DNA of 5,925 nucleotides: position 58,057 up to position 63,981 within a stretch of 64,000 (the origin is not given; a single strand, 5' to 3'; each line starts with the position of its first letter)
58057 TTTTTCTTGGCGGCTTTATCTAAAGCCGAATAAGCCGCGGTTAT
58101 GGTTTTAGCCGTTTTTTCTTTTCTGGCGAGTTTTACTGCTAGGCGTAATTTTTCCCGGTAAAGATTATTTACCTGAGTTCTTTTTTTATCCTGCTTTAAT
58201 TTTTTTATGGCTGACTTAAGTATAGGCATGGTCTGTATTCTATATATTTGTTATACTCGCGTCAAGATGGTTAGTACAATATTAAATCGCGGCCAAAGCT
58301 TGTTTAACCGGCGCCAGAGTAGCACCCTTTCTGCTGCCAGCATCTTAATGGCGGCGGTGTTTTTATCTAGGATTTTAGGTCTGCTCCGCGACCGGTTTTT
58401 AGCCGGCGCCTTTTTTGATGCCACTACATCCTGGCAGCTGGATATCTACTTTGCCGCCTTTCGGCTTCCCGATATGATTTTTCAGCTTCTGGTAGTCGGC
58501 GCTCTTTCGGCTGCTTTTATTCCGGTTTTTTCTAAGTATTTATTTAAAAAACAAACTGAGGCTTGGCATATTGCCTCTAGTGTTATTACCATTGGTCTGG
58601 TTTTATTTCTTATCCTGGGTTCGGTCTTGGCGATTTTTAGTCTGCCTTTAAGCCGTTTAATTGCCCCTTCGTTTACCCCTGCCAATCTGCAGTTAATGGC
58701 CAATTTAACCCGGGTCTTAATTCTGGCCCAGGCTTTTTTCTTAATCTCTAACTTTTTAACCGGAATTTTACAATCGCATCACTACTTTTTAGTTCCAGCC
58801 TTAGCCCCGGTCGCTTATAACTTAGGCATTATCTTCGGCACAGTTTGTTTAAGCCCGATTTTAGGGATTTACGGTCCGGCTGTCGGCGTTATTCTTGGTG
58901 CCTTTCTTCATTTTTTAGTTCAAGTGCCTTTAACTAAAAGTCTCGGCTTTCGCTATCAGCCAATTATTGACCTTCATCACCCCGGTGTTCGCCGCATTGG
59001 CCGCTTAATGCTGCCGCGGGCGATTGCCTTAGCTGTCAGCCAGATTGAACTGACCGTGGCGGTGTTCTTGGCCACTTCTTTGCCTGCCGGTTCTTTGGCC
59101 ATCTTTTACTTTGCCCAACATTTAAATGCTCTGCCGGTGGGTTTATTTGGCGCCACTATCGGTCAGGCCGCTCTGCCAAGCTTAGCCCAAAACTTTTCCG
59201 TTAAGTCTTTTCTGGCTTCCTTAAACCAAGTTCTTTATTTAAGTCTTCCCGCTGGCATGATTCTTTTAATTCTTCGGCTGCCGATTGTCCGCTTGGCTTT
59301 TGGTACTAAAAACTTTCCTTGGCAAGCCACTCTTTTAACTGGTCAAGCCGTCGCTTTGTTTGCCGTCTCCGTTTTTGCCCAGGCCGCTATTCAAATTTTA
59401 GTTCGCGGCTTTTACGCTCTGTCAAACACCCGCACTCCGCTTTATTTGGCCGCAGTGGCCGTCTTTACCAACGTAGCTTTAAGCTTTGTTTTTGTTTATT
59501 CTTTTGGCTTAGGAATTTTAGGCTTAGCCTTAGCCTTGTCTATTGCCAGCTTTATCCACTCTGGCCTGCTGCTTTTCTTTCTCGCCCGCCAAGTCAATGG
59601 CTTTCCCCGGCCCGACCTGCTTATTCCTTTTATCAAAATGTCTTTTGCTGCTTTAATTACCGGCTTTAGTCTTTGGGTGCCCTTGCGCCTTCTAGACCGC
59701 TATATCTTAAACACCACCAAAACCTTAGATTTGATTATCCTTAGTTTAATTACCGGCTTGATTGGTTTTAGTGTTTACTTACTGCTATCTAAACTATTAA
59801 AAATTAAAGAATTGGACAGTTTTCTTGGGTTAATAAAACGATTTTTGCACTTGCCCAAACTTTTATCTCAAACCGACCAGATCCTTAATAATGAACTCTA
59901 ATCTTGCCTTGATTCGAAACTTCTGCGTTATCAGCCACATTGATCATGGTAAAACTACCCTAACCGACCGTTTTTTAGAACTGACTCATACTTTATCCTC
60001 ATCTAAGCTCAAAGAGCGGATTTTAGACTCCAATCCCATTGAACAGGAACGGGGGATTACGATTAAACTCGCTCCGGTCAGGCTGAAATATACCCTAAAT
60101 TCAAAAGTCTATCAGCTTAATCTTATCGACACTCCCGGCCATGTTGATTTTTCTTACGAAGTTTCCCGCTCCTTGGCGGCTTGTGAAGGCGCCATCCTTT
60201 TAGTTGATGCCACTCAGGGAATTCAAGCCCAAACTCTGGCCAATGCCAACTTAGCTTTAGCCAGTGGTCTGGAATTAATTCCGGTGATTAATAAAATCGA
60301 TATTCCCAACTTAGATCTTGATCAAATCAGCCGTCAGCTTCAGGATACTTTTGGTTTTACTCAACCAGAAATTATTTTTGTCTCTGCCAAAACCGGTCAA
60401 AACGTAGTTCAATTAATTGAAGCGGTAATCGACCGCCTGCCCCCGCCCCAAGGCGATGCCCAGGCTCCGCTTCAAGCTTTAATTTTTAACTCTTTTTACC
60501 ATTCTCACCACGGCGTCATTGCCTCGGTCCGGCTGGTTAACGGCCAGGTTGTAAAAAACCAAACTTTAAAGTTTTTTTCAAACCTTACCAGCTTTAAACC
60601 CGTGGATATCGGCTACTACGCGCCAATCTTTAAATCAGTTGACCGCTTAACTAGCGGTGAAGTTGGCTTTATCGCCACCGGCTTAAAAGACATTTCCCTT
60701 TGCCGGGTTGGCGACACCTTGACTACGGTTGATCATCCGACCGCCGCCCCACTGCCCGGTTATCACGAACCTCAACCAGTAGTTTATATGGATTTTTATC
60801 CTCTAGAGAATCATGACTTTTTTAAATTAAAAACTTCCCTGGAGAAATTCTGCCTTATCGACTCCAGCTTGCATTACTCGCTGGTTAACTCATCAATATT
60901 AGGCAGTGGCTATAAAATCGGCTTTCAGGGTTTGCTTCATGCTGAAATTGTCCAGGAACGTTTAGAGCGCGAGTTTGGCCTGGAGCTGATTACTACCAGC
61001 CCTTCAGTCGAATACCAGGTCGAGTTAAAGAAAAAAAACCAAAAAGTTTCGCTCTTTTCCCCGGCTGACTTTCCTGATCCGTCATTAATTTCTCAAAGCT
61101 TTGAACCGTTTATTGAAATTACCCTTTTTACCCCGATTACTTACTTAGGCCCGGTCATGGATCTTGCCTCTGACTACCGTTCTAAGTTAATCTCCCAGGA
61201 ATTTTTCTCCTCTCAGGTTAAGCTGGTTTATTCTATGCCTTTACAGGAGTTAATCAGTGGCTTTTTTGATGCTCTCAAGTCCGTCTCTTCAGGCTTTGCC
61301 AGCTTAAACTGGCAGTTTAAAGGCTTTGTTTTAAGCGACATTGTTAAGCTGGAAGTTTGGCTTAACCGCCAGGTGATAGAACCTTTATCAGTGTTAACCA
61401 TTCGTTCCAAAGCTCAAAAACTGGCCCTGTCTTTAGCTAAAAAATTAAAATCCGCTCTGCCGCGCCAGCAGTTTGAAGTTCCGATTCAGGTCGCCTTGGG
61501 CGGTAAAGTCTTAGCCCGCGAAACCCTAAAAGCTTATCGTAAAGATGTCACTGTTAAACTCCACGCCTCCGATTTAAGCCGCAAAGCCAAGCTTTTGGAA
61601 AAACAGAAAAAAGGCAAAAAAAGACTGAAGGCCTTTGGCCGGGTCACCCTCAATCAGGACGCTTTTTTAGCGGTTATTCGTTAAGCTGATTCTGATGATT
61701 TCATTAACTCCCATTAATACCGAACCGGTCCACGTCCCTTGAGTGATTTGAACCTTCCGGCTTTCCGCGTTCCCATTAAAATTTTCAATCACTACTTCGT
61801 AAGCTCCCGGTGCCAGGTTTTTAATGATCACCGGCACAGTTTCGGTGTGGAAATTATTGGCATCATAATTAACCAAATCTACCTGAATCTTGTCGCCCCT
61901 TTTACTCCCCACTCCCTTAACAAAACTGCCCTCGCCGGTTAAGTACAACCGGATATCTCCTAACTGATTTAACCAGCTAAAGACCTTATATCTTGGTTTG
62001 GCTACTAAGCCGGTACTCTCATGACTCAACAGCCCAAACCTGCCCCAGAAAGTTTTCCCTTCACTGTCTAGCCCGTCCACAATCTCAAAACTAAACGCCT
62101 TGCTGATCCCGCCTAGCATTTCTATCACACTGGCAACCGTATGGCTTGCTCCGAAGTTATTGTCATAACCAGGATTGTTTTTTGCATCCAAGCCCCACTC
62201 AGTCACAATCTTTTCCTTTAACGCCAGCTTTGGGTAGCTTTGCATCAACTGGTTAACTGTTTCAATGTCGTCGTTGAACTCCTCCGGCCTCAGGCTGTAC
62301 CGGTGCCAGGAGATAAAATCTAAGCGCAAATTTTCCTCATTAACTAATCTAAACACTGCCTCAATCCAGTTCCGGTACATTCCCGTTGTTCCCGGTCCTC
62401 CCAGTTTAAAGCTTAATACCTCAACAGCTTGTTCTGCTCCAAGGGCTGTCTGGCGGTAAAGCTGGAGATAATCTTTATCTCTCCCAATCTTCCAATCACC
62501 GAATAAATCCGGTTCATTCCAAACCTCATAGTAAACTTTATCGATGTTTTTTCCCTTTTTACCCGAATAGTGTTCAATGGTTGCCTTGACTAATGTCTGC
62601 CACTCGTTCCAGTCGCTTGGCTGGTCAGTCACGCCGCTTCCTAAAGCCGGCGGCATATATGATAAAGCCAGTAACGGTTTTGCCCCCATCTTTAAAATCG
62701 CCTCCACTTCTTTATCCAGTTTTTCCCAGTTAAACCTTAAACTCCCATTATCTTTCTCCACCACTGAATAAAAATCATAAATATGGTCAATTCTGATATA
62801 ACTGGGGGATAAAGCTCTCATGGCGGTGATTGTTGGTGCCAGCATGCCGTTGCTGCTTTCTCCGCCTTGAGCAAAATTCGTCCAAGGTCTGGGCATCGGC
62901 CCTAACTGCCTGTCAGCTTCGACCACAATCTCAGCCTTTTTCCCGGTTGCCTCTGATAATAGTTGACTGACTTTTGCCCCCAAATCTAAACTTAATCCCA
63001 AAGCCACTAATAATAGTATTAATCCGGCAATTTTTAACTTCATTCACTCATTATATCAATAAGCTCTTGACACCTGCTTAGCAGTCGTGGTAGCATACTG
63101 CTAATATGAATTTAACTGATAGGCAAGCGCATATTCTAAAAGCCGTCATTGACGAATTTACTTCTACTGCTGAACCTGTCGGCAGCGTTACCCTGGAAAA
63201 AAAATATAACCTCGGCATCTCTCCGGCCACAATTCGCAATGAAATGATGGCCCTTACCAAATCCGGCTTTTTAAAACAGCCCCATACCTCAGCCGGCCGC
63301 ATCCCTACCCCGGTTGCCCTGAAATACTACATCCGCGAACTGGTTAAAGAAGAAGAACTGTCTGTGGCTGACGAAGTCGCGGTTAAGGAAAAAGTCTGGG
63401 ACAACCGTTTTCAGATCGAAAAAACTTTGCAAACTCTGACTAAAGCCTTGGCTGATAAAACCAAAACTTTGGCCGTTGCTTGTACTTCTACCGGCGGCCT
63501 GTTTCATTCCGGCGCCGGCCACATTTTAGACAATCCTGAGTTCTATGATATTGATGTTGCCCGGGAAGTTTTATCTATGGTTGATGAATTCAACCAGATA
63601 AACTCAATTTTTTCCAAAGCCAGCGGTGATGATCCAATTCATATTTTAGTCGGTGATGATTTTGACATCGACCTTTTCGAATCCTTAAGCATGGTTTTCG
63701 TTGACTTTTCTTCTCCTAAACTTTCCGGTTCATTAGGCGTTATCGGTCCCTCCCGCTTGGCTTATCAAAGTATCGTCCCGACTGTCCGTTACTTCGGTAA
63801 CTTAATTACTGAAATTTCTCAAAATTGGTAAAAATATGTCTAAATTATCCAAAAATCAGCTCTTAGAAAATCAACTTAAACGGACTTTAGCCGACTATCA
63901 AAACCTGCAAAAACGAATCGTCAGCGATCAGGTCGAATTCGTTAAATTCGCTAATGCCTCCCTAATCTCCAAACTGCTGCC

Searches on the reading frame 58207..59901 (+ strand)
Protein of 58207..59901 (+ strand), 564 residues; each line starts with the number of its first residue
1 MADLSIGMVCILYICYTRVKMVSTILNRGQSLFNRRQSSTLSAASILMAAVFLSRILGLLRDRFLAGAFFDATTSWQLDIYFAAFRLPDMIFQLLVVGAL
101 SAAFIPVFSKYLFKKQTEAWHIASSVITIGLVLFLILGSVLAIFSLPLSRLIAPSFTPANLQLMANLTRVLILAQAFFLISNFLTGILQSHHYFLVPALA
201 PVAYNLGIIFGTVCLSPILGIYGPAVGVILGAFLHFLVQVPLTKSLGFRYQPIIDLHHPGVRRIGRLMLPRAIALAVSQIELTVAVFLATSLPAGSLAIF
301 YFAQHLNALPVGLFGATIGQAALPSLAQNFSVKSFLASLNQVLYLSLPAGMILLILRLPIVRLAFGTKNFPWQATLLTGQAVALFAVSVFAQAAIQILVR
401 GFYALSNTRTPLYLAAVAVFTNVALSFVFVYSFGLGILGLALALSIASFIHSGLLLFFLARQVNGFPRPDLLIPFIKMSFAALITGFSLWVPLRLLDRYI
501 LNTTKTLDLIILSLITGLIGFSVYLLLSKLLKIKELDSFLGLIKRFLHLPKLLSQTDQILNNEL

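Call 8: search_protein_families(library=pfam, proteins=[window:58207-59901:+], max_evalue=0.001)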
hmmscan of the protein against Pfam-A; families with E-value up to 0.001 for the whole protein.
window:58207-59901:+ (564 aa): 1 family
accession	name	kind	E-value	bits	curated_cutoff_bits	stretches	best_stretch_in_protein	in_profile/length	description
PF03023.19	MurJ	-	2.2e-71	241.2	27.4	1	77-501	10-442/451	Lipid II flippase MurJ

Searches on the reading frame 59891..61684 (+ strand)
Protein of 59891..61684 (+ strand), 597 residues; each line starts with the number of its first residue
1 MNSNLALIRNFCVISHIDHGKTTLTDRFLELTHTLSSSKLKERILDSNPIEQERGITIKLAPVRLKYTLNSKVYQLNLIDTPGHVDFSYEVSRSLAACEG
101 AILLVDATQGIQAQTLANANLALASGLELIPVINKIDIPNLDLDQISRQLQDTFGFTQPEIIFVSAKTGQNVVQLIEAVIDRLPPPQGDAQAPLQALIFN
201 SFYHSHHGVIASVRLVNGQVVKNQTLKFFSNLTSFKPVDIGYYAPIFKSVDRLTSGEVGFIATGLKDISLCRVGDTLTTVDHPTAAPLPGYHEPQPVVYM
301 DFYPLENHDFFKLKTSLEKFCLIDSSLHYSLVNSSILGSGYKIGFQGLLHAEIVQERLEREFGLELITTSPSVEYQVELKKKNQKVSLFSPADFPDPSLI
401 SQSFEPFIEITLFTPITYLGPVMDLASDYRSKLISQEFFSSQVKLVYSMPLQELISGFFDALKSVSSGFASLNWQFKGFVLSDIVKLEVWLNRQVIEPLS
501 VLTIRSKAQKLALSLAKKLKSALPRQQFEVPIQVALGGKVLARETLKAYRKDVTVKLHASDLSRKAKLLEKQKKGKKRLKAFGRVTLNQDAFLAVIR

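Call 8: search_protein_families(library=pfam, proteins=[window:59891-61684:+], max_evalue=0.001)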
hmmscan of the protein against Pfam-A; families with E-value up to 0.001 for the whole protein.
window:59891-61684:+ (597 aa): 5 families
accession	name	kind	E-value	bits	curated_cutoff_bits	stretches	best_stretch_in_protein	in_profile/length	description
PF00009.33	GTP_EFTU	-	3.6e-54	183.6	26.5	1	8-185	3-188/188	Elongation factor Tu GTP binding domain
PF06421.17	LepA_C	-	2.3e-37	127.8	29.7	1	491-596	1-106/107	GTP-binding protein LepA C-terminus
PF00679.30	EFG_C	-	1.8e-13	50.8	27.9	1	404-483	3-82/89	Elongation factor G C-terminus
PF03144.31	GTP_EFTU_D2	-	5.1e-05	24.1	30.3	1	208-278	1-73/73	Elongation factor Tu domain 2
PF14492.12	EFG_III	-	0.0003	21.2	27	0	294-368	2-73/75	Elongation Factor G, domain III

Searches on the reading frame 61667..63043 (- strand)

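Call 8: search_protein_families(library=pfam, proteins=[window:61667-63043:-], max_evalue=0.001)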
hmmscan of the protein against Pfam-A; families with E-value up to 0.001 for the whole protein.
window:61667-63043:- (458 aa): 2 families
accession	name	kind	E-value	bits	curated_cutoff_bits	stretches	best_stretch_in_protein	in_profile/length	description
PF01229.23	Glyco_hydro_39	-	1.7e-32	113.3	26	1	80-369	48-358/472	Glycosyl hydrolases family 39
PF11790.14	Glyco_hydro_cc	-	8.1e-06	26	21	1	171-296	68-184/237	Glycosyl hydrolase catalytic core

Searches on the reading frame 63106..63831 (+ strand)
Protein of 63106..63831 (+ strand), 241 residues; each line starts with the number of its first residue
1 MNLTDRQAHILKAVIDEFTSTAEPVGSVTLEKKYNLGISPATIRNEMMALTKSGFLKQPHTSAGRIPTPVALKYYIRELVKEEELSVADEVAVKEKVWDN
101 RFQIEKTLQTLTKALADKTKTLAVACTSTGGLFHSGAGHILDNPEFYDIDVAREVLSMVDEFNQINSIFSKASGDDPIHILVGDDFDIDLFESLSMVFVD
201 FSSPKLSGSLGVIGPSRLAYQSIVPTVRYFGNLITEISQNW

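Call 8: search_protein_families(library=pfam, proteins=[window:63106-63831:+], max_evalue=0.001)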
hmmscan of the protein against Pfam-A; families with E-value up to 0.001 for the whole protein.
window:63106-63831:+ (241 aa): 2 families
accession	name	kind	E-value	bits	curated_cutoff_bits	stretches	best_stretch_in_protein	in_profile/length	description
PF01628.27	HrcA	-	5.6e-16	59.6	22.2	1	103-224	100-215/215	HrcA protein C terminal domain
PF03444.21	HrcA_DNA-bdg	-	0.00091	19.3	21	0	2-71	1-69/79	Winged helix-turn-helix transcription repressor, HrcA DNA-binding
